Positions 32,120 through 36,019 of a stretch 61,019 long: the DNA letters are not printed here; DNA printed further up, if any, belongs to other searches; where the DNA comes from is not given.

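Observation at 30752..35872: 1706-aa orphan giant protein with a novel-looking 'KLPW' tandem repeat array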

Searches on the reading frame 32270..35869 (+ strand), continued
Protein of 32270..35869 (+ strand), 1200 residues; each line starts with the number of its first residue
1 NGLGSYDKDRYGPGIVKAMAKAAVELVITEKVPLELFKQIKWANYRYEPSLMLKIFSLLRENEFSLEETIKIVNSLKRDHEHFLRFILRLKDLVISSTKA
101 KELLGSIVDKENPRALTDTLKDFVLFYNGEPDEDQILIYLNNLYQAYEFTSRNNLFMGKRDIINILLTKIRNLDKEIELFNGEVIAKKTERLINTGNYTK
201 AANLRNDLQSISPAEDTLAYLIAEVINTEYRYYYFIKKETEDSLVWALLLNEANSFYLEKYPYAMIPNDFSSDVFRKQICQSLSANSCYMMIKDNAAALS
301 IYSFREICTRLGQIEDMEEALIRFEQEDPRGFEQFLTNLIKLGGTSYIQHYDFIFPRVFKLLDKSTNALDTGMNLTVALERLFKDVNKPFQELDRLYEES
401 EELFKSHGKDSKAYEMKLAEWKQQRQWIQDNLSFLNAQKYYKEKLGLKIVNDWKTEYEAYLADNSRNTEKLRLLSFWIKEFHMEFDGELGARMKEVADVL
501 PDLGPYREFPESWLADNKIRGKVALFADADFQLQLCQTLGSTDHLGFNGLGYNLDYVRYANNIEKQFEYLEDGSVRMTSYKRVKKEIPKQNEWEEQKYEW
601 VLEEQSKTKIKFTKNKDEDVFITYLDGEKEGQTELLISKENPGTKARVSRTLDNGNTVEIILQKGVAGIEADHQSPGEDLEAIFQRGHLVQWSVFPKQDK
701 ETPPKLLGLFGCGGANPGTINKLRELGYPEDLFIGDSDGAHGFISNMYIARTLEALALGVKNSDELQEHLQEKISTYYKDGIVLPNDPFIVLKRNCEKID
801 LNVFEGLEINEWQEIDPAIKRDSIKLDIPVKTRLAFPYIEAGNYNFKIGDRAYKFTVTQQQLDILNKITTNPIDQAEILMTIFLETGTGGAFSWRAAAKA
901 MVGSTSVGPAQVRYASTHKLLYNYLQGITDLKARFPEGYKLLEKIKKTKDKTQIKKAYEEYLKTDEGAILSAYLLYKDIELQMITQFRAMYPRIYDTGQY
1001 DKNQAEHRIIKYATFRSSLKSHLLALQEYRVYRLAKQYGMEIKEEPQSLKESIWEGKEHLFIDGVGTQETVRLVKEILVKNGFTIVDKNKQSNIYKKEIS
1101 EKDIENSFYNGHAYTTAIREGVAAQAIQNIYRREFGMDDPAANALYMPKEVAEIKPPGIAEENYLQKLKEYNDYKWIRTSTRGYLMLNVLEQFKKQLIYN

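Call 44: find_encoding_contigs(protein=P0005, flank=10000, max_places=4)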
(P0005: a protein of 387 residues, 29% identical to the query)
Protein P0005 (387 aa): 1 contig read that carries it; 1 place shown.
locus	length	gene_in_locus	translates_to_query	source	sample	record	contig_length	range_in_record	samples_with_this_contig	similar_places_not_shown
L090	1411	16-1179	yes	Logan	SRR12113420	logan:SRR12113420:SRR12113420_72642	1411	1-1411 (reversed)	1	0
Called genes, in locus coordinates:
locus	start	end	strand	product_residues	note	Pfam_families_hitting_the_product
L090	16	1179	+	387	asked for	-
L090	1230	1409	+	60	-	?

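Call 97: list_cluster_members(proteins=[P0008, P0009, P0002, P0005, P0003, P0004])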
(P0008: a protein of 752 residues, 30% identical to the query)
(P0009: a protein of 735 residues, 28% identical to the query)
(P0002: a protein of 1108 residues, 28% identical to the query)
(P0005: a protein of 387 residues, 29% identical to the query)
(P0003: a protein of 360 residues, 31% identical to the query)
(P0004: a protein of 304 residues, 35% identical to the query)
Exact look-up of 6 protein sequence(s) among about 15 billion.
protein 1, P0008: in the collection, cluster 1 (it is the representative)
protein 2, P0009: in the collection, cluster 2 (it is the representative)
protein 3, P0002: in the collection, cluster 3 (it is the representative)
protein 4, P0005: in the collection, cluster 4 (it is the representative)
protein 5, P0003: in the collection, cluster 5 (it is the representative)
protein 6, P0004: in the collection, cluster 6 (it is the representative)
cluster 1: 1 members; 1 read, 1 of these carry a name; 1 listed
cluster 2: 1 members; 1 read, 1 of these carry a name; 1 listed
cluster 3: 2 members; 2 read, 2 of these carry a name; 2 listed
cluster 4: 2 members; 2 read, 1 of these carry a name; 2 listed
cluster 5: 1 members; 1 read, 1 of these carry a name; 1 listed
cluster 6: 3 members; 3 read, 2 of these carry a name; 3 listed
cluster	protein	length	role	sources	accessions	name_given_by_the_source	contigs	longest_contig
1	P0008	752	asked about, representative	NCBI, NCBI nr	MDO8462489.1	MAG: hypothetical protein Q7S98_06510 [Deltaproteobacteria bacterium] | hypothetical protein [Deltaproteobacteria bacterium]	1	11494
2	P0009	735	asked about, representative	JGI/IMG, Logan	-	hypothetical protein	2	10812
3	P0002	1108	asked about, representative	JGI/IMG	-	ankyrin repeat protein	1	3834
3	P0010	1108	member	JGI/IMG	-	ankyrin repeat protein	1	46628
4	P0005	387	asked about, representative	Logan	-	-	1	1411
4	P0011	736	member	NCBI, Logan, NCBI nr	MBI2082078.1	MAG: hypothetical protein HYT76_00780 [Deltaproteobacteria bacterium] | hypothetical protein [Deltaproteobacteria bacterium]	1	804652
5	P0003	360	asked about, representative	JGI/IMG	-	hypothetical protein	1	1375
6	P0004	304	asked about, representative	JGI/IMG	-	hypothetical protein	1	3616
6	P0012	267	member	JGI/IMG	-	hypothetical protein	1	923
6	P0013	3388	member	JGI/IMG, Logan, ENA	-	-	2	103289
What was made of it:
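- Closest known: Uncharacterised metagenomic proteins P0013. Different: None of these proteins has a name or a known function (call 97).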

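Call 98: search_protein_families(library=padloc, proteins=[P0008, P0009, P0002], max_evalue=0.01)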
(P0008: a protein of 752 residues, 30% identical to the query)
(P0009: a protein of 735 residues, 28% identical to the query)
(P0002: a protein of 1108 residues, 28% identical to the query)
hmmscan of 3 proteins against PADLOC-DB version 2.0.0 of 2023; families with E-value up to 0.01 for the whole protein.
P0008 (752 aa): 0 families

P0009 (735 aa): 0 families

P0002 (1108 aa): 3 families
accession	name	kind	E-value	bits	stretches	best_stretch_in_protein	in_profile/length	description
PDLC04783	PDC-M72A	-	7.6e-101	336.2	4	237-406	201-370/392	-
PDLC02908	Ankyrin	-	3.8e-52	175.6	6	197-287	733-823/880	-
PDLC02203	MzaA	-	1.3e-11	41.5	1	237-317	15-96/683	-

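Call 100: find_encoding_contigs(protein=P0013, flank=10000, max_places=3)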
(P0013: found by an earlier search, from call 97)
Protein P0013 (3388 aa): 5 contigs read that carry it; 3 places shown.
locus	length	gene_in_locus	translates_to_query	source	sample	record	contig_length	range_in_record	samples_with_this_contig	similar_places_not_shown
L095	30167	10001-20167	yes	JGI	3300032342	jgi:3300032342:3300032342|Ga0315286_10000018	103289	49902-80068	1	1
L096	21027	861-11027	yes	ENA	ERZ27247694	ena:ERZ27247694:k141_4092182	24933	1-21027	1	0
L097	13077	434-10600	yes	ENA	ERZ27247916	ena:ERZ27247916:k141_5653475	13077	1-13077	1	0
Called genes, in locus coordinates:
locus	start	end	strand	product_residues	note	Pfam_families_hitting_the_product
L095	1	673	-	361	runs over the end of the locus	PF00180:Iso_dh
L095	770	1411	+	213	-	-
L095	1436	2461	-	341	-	PF06071:YchF-GTPase_C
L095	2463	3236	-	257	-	PF02535:Zip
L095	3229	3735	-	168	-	PF00694:Aconitase_C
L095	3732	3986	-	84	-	PF13190:PDGLE (weak)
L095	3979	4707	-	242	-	PF01891:CbiM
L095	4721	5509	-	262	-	-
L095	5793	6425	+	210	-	-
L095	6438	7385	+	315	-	PF05708:Peptidase_C92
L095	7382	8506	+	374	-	PF03022:MRJP (faint)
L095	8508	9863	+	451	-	PF20154:LNT_N (weak), PF00795:CN_hydrolase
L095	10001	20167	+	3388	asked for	-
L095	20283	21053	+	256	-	-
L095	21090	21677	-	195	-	PF13489:Methyltransf_23 (weak)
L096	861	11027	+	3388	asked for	-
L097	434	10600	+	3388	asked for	-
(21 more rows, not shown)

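Call 101: find_encoding_contigs(protein=P0010, flank=10000, max_places=2)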
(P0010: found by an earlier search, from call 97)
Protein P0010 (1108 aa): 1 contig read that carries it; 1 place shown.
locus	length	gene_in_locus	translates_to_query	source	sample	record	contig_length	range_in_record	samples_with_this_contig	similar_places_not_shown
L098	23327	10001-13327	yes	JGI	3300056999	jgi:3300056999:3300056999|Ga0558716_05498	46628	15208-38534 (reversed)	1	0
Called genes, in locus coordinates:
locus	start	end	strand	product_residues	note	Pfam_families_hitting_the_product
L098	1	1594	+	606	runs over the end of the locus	PF00535:Glycos_transf_2, PF13632:Glyco_trans_2_3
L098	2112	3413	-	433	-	PF13173:AAA_14, PF13635:DUF4143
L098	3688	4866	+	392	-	PF00155:Aminotran_1_2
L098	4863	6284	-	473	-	PF01551:Peptidase_M23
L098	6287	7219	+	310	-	PF04166:PdxA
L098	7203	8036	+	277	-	PF00398:RrnaAD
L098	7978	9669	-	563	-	PF03717:PBP_dimer, PF00905:Transpeptidase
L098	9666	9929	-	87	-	PF04977:DivIC (weak)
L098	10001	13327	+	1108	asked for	PF12796:Ank_2, PF13637:Ank_4, PF12796:Ank_2, PF13637:Ank_4, PF12796:Ank_2, PF13637:Ank_4, PF13857:Ank_5, PF12796:Ank_2, +28 more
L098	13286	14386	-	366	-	PF13542:HTH_Tnp_ISL3, PF01610:DDE_Tnp_ISL3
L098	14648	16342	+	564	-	-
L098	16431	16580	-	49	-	-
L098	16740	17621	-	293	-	PF01795:Methyltransf_5, PF13847:Methyltransf_31 (faint)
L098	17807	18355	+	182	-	PF02660:G3P_acyltransf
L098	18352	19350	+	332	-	PF01210:NAD_Gly3P_dh_N, PF03446:NAD_binding_2 (faint), PF07479:NAD_Gly3P_dh_C, PF20618:GPD_NAD_C_bact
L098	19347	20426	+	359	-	PF13167:GTP-bdg_N, PF16360:GTP-bdg_M, PF01926:MMR_HSR1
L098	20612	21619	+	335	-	-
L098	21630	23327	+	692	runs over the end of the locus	PF24981:Beta-prop_ATRN-LZTR1, PF13854:Kelch_HCF (faint), PF13964:Beta-prop_Calicin (faint), PF24996:NANM (faint), PF01344:Kelch_1 (faint), PF13415:Beta-prop_FBX42, PF24681:Kelch_KLHDC2_KLHL20_DRC7, PF13415:Beta-prop_FBX42, +2 more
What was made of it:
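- No mobile-element association, apart from one IS insertion that disrupts a member (call 101).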

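Call 119: search_protein_families(library=pfam, proteins=[L098:14513-16339:+, P0011], max_evalue=1)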
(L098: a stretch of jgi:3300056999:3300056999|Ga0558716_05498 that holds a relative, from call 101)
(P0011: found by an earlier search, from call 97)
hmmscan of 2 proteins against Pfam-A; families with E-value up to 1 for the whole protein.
L098:14513-16339:+ (609 aa): 0 families

P0011 (736 aa): 2 families
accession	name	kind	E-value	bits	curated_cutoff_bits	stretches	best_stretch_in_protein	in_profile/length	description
PF12363.14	Phage_TAC_12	-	0.067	14.1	26.2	0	445-493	43-94/111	Phage tail assembly chaperone protein, TAC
PF18410.7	BTHB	-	0.38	11.1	25.6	0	472-513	25-66/72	Basic tilted helix bundle domain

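Call 124: search_dna_similar(query=window:32906-35869:+, collection=plasmids, mode=protein, max_evalue=0.01, max_rows=10)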
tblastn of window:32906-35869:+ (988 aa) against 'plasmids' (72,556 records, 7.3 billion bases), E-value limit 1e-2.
No match.

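Call 125: search_dna_similar(query=window:32906-35869:+, collection=phages, mode=protein, max_evalue=0.01, max_rows=10)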
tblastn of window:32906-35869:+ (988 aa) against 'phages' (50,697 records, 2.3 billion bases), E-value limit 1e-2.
No match.
